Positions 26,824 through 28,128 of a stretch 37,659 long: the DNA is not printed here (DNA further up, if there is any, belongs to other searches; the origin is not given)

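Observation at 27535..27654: Perfect 9-bp x13 in-frame array (L-[Q/E]-[Q/R]) inserted in a Dam-like methyltransferase just upstream of the catalytic DPPY-type motif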

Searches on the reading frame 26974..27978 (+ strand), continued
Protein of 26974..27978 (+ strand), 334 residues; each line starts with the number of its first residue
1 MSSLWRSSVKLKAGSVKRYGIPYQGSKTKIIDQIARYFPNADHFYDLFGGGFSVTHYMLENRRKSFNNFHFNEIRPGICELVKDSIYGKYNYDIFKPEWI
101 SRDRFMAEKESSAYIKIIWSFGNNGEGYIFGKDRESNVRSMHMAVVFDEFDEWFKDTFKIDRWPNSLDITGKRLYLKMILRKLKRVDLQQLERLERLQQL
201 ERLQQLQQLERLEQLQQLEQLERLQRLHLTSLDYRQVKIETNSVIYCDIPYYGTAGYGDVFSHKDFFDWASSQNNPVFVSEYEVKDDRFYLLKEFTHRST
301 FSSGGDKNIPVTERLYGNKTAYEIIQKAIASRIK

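Call 27: predict_structure(alignment_id=A1)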
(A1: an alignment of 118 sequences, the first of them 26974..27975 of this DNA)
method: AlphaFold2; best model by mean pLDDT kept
length: 334 residues; sequences in the alignment: 118
mean_pLDDT: 78.0   pTM: 0.78
mean pLDDT of the five models: 78.0, 77.5, 76.2, 74.0, 73.7
residues with pLDDT >= 90: 131; 70-90: 99; 50-70: 51; < 50: 53
segments of 3 or more residues with pLDDT < 50: 1-8, 10-14, 122-124, 189-213, 216-221, 302-306
pLDDT, mean of each block of 10 residues (from residue 1): 43 55 66 95 91 88 95 87 76 70 85 70 56 82 90 95 87 83 63 43 45 48 77 96 95 65 94 97 94 87 57 95 96 90
secondary structure, 60 per line:
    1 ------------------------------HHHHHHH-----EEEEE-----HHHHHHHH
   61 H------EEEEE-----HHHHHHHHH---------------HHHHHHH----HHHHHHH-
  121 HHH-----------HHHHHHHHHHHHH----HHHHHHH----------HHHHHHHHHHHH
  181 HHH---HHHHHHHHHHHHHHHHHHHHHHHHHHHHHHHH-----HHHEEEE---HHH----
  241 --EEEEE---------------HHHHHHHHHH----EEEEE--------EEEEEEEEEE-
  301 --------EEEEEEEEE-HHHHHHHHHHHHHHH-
elements in order: H31-37 E43-47 H53-61 E68-72 H78-86 H102-108 H113-119 H135-147 H152-158 H169-183 H187-218 E227-230 E243-247 H263-272 E277-281 E290-299 E309-317 H319-333

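Call 28: get_annotated_region(hit=H5, flank=300)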
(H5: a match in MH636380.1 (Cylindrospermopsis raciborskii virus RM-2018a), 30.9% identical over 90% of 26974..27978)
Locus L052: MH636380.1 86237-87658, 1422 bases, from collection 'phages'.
description: Cylindrospermopsis raciborskii virus RM-2018a isolate CrV-01T, complete genome.
organism: Cylindrospermopsis raciborskii virus RM-2018a (NCBI taxid 2293728)
taxonomy: Viruses; Duplodnaviria; Heunggongvirae; Uroviricota; Caudoviricetes
host: -; source: Reeuwijkse Plassen; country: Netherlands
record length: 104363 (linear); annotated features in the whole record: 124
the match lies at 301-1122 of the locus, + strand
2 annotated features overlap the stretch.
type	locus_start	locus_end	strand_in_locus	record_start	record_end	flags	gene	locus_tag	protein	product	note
CDS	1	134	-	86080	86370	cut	-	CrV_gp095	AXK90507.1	Lambda-like Cro/C1-type repressor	-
CDS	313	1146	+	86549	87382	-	-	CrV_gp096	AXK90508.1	N6 adenine-specific DNA methyltransferase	N12 class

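Call 29: get_annotated_region(hit=H8, flank=300)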
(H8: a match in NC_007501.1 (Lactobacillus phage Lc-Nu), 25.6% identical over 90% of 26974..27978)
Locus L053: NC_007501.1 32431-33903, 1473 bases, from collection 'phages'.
description: Lactobacillus phage Lc-Nu, complete genome.
organism: Lactobacillus phage Lc-Nu (NCBI taxid 146269)
taxonomy: Viruses; Duplodnaviria; Heunggongvirae; Uroviricota; Caudoviricetes; Lacnuvirus; Lacnuvirus LcNu
host: Lactobacillus rhamnosus; source: -; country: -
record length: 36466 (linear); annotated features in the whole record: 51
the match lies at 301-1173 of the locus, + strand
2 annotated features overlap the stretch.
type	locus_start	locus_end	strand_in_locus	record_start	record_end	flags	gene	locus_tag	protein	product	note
CDS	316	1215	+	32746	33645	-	ORF46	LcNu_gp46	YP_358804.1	DNA methyltransferase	-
CDS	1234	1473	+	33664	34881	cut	ORF47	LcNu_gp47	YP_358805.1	DNA repair exonuclease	-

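Call 33: fold_search(model_id=the predicted structure, library=pdb)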
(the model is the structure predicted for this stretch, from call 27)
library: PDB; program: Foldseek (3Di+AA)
matches with E <= 10: 485; with E <= 0.001: 15
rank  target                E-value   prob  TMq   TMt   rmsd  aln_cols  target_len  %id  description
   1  1yf3_A                8.0e-07  1.00  0.39  0.48  10.2       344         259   16  T4Dam in Complex with AdoHcy and 13-mer Oligonucleotide Making Non- and Semi-specific (~1/4) Contact (released 2005-05-17)
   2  4rtl_A                1.1e-06  1.00  0.37  0.46  13.4       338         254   14  Complex of Escherichia coli DNA Adenine Methyltransferase (DAM) with Sinefungin and with DNA Containing Distal Pap Reg (released 2015-04-15)
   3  1yf3_B                2.2e-06  1.00  0.37  0.48  11.3       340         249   15  T4Dam in Complex with AdoHcy and 13-mer Oligonucleotide Making Non- and Semi-specific (~1/4) Contact (released 2005-05-17)
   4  1q0s                  5.1e-06  1.00  0.36  0.47  11.9       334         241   14  Binary Structure of T4DAM with AdoHcy (released 2003-09-23)
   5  1yfj_E                6.5e-06  1.00  0.40  0.52   9.2       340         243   15  T4Dam in Complex with AdoHcy and 15-mer Oligonucleotide Showing Semi-specific and Specific Contact (released 2005-05-17)
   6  4rts_A                8.8e-06  1.00  0.39  0.51  11.1       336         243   13  Complex of Escherichia coli DNA Adenine Methyltransferase (DAM) with AdoMet and a 5-bp non-canonical site (GTCTA) (released 2015-04-15)
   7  1yfl_D                8.8e-06  1.00  0.36  0.46  12.3       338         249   16  T4Dam in Complex with Sinefungin and 16-mer Oligonucleotide Showing Semi-specific and Specific Contact and Flipped Bas (released 2005-05-17)
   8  1yfl_A                1.2e-05  1.00  0.37  0.48  11.7       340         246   16  T4Dam in Complex with Sinefungin and 16-mer Oligonucleotide Showing Semi-specific and Specific Contact and Flipped Bas (released 2005-05-17)
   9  1yfl_E                1.3e-05  1.00  0.37  0.47  12.0       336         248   16  T4Dam in Complex with Sinefungin and 16-mer Oligonucleotide Showing Semi-specific and Specific Contact and Flipped Bas (released 2005-05-17)
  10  2ore_D                1.4e-05  1.00  0.39  0.50  11.5       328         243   13  Binary Structure of Escherichia coli DNA Adenine Methyltransferase and S-adenosylhomocysteine (released 2007-06-26)
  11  1yfj_D                1.7e-05  1.00  0.38  0.48   9.4       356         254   15  T4Dam in Complex with AdoHcy and 15-mer Oligonucleotide Showing Semi-specific and Specific Contact (released 2005-05-17)
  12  4rtk_A                1.9e-05  1.00  0.40  0.52  11.1       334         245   13  Complex of Escherichia coli DNA Adenine Methyltransferase (DAM) with SAH and with DNA Containing Distal Pap Regulon Se (released 2015-04-15)
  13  2ore_F                2.6e-05  1.00  0.40  0.52  11.2       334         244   13  Binary Structure of Escherichia coli DNA Adenine Methyltransferase and S-adenosylhomocysteine (released 2007-06-26)
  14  7m6b_A                4.4e-05  1.00  0.40  0.53  11.7       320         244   12  The Crystal Structure of Mcbe1 (released 2021-04-14)
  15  7m6b_B                3.6e-04  1.00  0.40  0.56  10.8       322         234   11  The Crystal Structure of Mcbe1 (released 2021-04-14)
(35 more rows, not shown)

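Call 36: search_solved_structures(query=A1, max_evalue=0.01, show_alignments=2)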
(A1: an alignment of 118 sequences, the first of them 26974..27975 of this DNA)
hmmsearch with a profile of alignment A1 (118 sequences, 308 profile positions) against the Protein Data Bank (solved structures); distinct sequences matched with E-value up to 0.01: 3.
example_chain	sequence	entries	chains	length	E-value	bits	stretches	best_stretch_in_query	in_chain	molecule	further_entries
1yfj_A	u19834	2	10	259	4.7e-09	39.1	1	13-47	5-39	DNA adenine methylase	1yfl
1yf3_A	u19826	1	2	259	5e-09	39.1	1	13-47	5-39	DNA adenine methylase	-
1q0s_A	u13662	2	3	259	1.2e-08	37.8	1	13-47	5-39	DNA adenine methylase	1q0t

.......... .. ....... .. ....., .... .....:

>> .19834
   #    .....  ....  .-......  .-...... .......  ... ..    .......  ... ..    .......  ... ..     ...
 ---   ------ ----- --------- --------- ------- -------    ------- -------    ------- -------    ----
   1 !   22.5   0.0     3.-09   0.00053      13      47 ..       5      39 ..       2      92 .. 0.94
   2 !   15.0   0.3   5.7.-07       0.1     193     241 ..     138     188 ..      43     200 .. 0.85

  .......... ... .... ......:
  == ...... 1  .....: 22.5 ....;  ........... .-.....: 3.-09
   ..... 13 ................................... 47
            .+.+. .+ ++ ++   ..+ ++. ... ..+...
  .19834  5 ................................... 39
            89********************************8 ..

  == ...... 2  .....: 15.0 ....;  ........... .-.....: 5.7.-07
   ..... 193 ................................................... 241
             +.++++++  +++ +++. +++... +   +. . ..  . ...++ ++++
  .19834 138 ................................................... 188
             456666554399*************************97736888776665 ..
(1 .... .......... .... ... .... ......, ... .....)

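Call 42: find_related_loci(query=A1, collection=genome_contigs, flank=4000)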
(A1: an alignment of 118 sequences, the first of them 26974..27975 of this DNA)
Query A1 (334 aa) in genome_contigs; peptide patterns used: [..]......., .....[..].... (x = any residue, [..] = any of these).
130 stretches matched a pattern; 59 encode a relative of the query (tblastn E <= 1e-3); 59 distinct loci.
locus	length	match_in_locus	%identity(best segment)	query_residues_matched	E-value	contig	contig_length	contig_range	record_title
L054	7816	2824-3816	69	9-328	5e-132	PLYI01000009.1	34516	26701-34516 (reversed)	MAG: Candidatus Bathyarchaeota archaeon isolate palsa_989 73.20120700_P3D.286_contig_45284, whole genome shotgun sequenc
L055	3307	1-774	62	58-328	1e-103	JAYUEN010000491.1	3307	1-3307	MAG: Bdellovibrionales bacterium isolate GFS_7509 GFS_7509_490, whole genome shotgun sequence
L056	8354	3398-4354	49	3-318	3e-97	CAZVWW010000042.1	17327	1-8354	MAG TPA_asm: uncultured Thermotogaceae bacterium isolate binchicken_co13_432 genome assembly, contig: NODE_4774_length_1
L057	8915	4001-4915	45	19-334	9e-87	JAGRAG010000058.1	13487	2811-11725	MAG: Bdellovibrionales bacterium isolate HKST-UBA12 2015-01-06_1_(paired)_contig_266416, whole genome shotgun sequence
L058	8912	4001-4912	50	12-324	4e-85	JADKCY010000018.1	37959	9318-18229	MAG: Lysobacterales bacterium isolate OdNE_18-Q3-R46-58_MAXAC.230 tig00017268-10-379360, whole genome shotgun sequence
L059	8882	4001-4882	49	19-327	2e-77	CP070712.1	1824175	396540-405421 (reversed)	MAG: Thermoplasmatales archaeon isolate bin50 chromosome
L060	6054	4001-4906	39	19-328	6e-67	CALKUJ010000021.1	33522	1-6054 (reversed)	MAG TPA_asm: uncultured Polynucleobacter sp. isolate SRR6231135_bin.89_CONCOCT_v1.1_MAG genome assembly, contig: ERZ6502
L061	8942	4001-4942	38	5-319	1e-65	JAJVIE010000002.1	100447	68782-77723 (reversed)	MAG: Candidatus Omnitrophota bacterium isolate Bin_62 c_000000000961, whole genome shotgun sequence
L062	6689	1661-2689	38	19-329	9e-61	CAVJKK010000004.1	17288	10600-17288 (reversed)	Anaerovoracaceae bacterium isolate H07651-L1_cleanbin_000009 genome assembly, contig: Spades_H07651-L1_contig_441, whole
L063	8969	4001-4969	38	17-309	3e-57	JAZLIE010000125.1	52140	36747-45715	MAG: Candidatus Enterocola sp. isolate T1900044979_TA20190041.MAGScoT_cleanbin_000009 SGB_4073_k141_1672408, whole genom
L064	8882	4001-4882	39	18-289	2e-55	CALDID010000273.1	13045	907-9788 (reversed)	MAG TPA_asm: uncultured Treponema sp. isolate ERR1278103_bin.5_CONCOCT_v1.1_MAG genome assembly, contig: ERZ841272.6095,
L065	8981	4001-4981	37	19-323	2e-55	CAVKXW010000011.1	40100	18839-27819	Bacteroidaceae bacterium isolate H07688-L1_cleanbin_000003 genome assembly, contig: Spades_H07688-L1_contig_67, whole ge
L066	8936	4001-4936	39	18-307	2e-55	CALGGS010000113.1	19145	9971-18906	MAG TPA_asm: uncultured Treponema sp. isolate ERR1278104_bin.132_CONCOCT_v1.1_MAG genome assembly, contig: ERZ842392.449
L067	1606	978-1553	46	2-191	3e-57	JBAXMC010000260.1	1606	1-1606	MAG: Myxococcaceae bacterium isolate ELA443 MAG443_260, whole genome shotgun sequence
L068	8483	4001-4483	53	16-177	4e-54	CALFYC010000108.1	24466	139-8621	MAG TPA_asm: uncultured Neisseriaceae bacterium isolate SRR6231170_bin.90_CONCOCT_v1.1_MAG genome assembly, contig: ERZ6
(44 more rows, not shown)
